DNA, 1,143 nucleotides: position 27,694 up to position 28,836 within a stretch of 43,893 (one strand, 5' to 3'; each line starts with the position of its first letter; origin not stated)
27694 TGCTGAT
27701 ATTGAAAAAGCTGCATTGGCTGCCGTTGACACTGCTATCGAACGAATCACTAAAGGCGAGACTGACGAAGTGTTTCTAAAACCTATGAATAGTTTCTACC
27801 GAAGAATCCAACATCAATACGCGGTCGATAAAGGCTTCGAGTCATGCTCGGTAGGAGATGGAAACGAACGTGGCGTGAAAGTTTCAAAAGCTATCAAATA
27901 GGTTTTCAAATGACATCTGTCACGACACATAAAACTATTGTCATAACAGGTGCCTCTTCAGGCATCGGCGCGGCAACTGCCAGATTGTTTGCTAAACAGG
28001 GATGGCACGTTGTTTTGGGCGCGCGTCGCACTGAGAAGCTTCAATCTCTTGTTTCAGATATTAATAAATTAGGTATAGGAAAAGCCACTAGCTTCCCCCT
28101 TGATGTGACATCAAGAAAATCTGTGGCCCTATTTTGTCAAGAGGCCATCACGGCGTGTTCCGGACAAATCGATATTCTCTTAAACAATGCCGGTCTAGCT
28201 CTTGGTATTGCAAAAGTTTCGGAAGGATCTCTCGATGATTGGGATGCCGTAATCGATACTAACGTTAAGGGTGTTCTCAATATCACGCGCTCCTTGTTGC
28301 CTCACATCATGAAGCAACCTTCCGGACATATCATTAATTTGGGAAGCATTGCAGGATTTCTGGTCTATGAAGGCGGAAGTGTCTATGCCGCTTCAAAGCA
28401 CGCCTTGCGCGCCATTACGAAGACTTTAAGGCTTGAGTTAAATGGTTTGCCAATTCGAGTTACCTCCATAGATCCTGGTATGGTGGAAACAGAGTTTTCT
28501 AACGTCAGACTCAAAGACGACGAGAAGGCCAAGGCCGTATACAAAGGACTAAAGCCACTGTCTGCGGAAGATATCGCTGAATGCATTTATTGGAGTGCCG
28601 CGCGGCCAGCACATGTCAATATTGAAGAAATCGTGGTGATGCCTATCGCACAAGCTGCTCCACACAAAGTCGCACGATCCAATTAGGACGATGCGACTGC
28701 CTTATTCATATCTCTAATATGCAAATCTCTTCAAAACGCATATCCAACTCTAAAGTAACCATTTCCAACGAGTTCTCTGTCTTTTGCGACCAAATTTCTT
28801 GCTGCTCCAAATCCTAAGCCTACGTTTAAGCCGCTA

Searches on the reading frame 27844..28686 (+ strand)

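Call 10: search_protein_families(library=pfam, proteins=[window:27844-28686:+], max_evalue=0.01)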
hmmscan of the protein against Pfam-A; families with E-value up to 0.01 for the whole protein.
window:27844-28686:+ (280 aa): 5 families
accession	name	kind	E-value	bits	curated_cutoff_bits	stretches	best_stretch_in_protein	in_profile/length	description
PF00106.31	adh_short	-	1.4e-54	185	26.6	1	30-222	1-190/195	short chain dehydrogenase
PF13561.12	adh_short_C2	-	3.3e-39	135.3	27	1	36-248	1-213/236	Enoyl-(Acyl carrier protein) reductase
PF08659.16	KR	-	2e-12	47.8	22.6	1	31-211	2-175/180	KR domain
PF23441.1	SDR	-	1.4e-07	31.6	27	1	29-234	7-214/258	SDR-like rossmann domain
PF01370.27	Epimerase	-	1.9e-05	24.7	20.9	1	32-199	1-160/240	NAD dependent epimerase/dehydratase family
